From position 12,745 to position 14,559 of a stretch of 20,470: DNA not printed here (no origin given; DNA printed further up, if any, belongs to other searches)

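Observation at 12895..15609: Tandem paralogous PAS-GAF-HisKA_3 sensor kinases, one without an ATPase domain, separated by a 44-bp duplication that builds stop/start-coupled mini-ORFs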

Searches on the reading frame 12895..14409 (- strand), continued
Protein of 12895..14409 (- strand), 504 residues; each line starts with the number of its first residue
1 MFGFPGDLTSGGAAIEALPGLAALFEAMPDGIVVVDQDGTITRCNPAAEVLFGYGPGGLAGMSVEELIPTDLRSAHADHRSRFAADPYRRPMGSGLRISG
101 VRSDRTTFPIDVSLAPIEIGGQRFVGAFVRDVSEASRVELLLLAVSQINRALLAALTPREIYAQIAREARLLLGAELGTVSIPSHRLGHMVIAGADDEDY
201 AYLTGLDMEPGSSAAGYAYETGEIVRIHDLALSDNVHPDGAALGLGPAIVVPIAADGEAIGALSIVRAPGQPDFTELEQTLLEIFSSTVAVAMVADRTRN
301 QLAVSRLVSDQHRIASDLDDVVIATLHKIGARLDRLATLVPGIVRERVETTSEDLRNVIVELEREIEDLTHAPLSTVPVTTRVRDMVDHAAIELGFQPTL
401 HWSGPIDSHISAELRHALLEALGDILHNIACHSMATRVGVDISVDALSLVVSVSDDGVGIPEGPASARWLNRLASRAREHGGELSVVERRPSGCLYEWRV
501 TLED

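Call 84: fold_search(model_id=the predicted structure, library=pdb)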
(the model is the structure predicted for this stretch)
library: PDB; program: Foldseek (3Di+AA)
matches with E <= 10: 1576; with E <= 0.001: 983
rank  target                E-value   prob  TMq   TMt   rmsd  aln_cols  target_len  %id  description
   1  9eut_A                1.6e-15  1.00  0.29  0.20  26.9       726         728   10  Cryo-EM structure of the full-length Pseudomonas aeruginosa bacteriophytochrome in its Pr state (released 2024-09-04)
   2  9qq6_A                3.9e-13  1.00  0.24  0.24  21.2       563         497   13  Structure of the Azotobacter vinelandii NifL-NifA complex (released 2025-06-18)
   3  6ph4_B                2.1e-12  1.00  0.22  0.24  27.7       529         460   14  Full length LOV-PAS-HK construct from the LOV-HK sensory protein from Brucella abortus (light-adapted, construct 15-48 (released 2020-12-30)
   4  8upk_A                3.1e-12  1.00  0.29  0.21  35.1       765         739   11  Pr/Pfr heterodimer (hybrid) state of Stigmatella aurantiaca bacteriophytochrome 2 (released 2024-09-25)
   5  8u63_A                3.9e-12  1.00  0.29  0.30  19.5       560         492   10  Cryo-EM structure of PsBphP in Pfr state, Dimer of Dimers PSM only (released 2024-08-21)
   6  9irk_A                5.7e-12  1.00  0.29  0.27  19.2       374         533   16  Cryo-EM structure of PhyB(Y276H,1-908)-PIF6beta complex (released 2025-06-04)
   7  8u62_B                7.4e-12  1.00  0.29  0.29  19.3       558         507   11  Cryo-EM structure of PsBphP in Pfr state, Dimer of Dimers FL (released 2024-08-21)
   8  9bkv_A                8.3e-12  1.00  0.25  0.19  14.4       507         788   11  DosP R97A bent form (released 2024-11-20)
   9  9iuz_A                1.2e-11  1.00  0.28  0.30  17.0       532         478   12  Constitutively active mutant(Y276H) of Arabidopsis phytochrome B(phyB) in complex with phytochrome-interacting factor  (released 2024-10-02)
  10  8rvx_A                1.2e-11  1.00  0.30  0.30  16.1       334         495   14  Cph1 phytochrome PAS-GAF-PHY Y176H mutant (released 2025-03-12)
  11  9iuz_B                1.2e-11  1.00  0.30  0.28  14.6       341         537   16  Constitutively active mutant(Y276H) of Arabidopsis phytochrome B(phyB) in complex with phytochrome-interacting factor  (released 2024-10-02)
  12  8rvx_B                1.2e-11  1.00  0.28  0.29  17.7       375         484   15  Cph1 phytochrome PAS-GAF-PHY Y176H mutant (released 2025-03-12)
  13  9bgv_A                1.5e-11  1.00  0.25  0.17  26.4       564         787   13  DosP R97A straight form (released 2024-11-20)
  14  5c5k_B                1.9e-11  1.00  0.29  0.30  16.2       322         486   14  Structure of the Pfr form of a canonical phytochrome (released 2016-02-17)
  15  9euy_A                2.0e-11  1.00  0.30  0.31  16.0       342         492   14  Cryo-EM structure of the full-length Pseudomonas aeruginosa bacteriophytochrome in its Pfr state (released 2024-09-04)
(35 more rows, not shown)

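Call 87: search_protein_families(library=ncbifam, proteins=[window:12898-14409:-, L095:1717-2862:+], max_evalue=0.01)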
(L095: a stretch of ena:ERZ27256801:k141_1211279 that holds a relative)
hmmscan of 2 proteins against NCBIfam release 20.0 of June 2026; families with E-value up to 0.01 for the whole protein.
window:12898-14409:- (504 aa): 19 families
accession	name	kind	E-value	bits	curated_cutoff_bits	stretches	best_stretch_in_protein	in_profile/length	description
TIGR00229.1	sensory_box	domain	2.1e-19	69.9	22.9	1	21-139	7-123/126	PAS domain S-box protein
NF041777.1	sens_FixL_Rhizob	equivalog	1.2e-18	67.1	850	1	22-138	126-242/485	sensor protein FixL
NF047786.1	his_kin_MadS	equivalog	8.7e-13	48.1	500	1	307-485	227-418/434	MadS family sensor histidine kinase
NF008467.0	PRK11359.1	equivalog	1.9e-10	39.4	857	1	30-158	23-155/800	oxygen-sensing cyclic-di-GMP phosphodiesterase DosP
NF008468.0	PRK11360.1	equivalog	9.9e-09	34.1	646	1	24-168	273-406/616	two-component system sensor histidine kinase AtoS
NF052443.1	SensHisKinMctS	equivalog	9.3e-07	27.5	700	1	295-465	232-407/457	two-component system sensor histidine kinase MctS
NF007896.0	PRK10600.1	equivalog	1.7e-06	27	578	1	274-489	358-572/598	nitrate/nitrite two-component system sensor histidine kinase NarX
TIGR02966.1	phoR_proteo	equivalog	4.7e-06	25.8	334.2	1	21-68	8-55/333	phosphate regulon sensor histidine kinase PhoR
NF008649.0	PRK11644.1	equivalog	2.2e-05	23.4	408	1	364-486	359-482/499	signal transduction histidine-protein kinase/phosphatase UhpB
NF033792.0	ActS_PrrB_HisK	equivalog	4.2e-05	22.6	350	1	289-462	173-355/423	ActS/PrrB/RegB family redox-sensitive histidine kinase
NF008298.1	PRK11086.1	subfamily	5e-05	21.9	520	0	393-488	399-497/529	DcuS/MalK family sensor histidine kinase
NF053781.1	cdiGMPphdstlr2612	equivalog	0.00035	18.3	1600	0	144-345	276-470/1268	Tlr1612 family c-di-GMP phosphodiesterase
NF046044.1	PnpS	equivalog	0.00038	19.6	400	0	21-60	57-96/390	two-component system histidine kinase PnpS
NF047874.1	MASE3_PAS_HK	subfamily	0.00038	19.4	560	0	23-145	269-385/655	MASE3 domain-containing sensor histidine kinase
NF007007.0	PRK09470.1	equivalog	0.00073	18.5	486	1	346-463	281-400/463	envelope stress sensor histidine kinase CpxA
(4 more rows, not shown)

L095:1717-2862:+ (382 aa): 5 families
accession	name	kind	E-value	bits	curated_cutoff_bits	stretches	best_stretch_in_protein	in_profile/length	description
TIGR00229.1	sensory_box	domain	9.9e-19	67.7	22.9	1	29-153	1-123/126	PAS domain S-box protein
NF041777.1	sens_FixL_Rhizob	equivalog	2.2e-16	59.6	850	1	31-152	121-242/485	sensor protein FixL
NF008467.0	PRK11359.1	equivalog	8.9e-06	24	857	1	28-147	7-126/800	oxygen-sensing cyclic-di-GMP phosphodiesterase DosP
NF008468.0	PRK11360.1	equivalog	9.7e-06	24.2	646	1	35-91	270-326/616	two-component system sensor histidine kinase AtoS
NF041593.1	histid_kinase_PdhS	equivalog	0.0012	16.8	2000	1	27-85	662-719/1041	cell-division control histidine kinase PdhS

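Call 88: search_protein_families(library=pfam, proteins=[L095:1717-2862:+, L095:3153-4373:+, L095:3-1442:-], max_evalue=0.1)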
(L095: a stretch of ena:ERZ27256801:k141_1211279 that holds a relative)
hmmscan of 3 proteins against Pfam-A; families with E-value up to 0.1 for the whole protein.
L095:1717-2862:+ (382 aa): 6 families
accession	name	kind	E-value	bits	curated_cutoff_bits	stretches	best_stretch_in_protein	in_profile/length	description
PF00989.32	PAS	-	1e-11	45.3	22.6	1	36-145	4-112/113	PAS fold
PF13426.13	PAS_9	-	1.7e-09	38.3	27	1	43-147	1-102/103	PAS domain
PF13188.13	PAS_8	-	2.1e-07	31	21.8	1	35-86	3-55/65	PAS domain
PF08448.16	PAS_4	-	5.2e-07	30.3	23.1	1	41-151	3-110/110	PAS fold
PF13185.12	GAF_2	-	0.00038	21.1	28.6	1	174-304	6-133/136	GAF domain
PF07730.19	HisKA_3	-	0.039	14.9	24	0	329-380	7-61/68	Histidine kinase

L095:3153-4373:+ (407 aa): 6 families
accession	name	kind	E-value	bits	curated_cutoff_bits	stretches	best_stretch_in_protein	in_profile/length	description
PF13185.12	GAF_2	-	1.2e-09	38.9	28.6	1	60-196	3-135/136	GAF domain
PF01590.32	GAF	-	5.7e-09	37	22.4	1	100-196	38-133/133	GAF domain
PF13492.12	GAF_3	-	1.4e-06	29.2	27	1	110-196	49-127/129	GAF domain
PF02518.31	HATPase_c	-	0.0031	18.4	26.4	1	319-368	4-54/111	Histidine kinase-, DNA gyrase B-, and HSP90-like ATPase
PF13426.13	PAS_9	-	0.0078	16.9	27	1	3-37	67-103/103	PAS domain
PF15714.11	SpoVT_C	-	0.025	15.1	27.5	1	151-190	82-121/128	Stage V sporulation protein T C-terminal, transcription factor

L095:3-1442:- (480 aa): 6 families
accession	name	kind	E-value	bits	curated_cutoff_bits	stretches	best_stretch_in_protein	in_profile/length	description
PF18911.6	PKD_4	-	1.7e-14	54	27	1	399-477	2-78/85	PKD domain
PF00801.26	PKD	-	3.1e-10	40.4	23.5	1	409-479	10-77/80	PKD domain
PF10282.15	Lactonase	-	9.3e-07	28.8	21.7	1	94-236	7-163/344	Lactonase, 7-bladed beta-propeller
PF25174.1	Beta-prop_THOC3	-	9.8e-05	21.9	305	0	79-122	214-257/272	THOC3 beta-propeller domain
PF22352.2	K319L-like_PKD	-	0.0014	19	27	1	408-477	6-79/84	K319L-like, PKD domain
PF24796.1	WDR55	-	0.063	12.7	200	0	71-117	46-92/296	WDR55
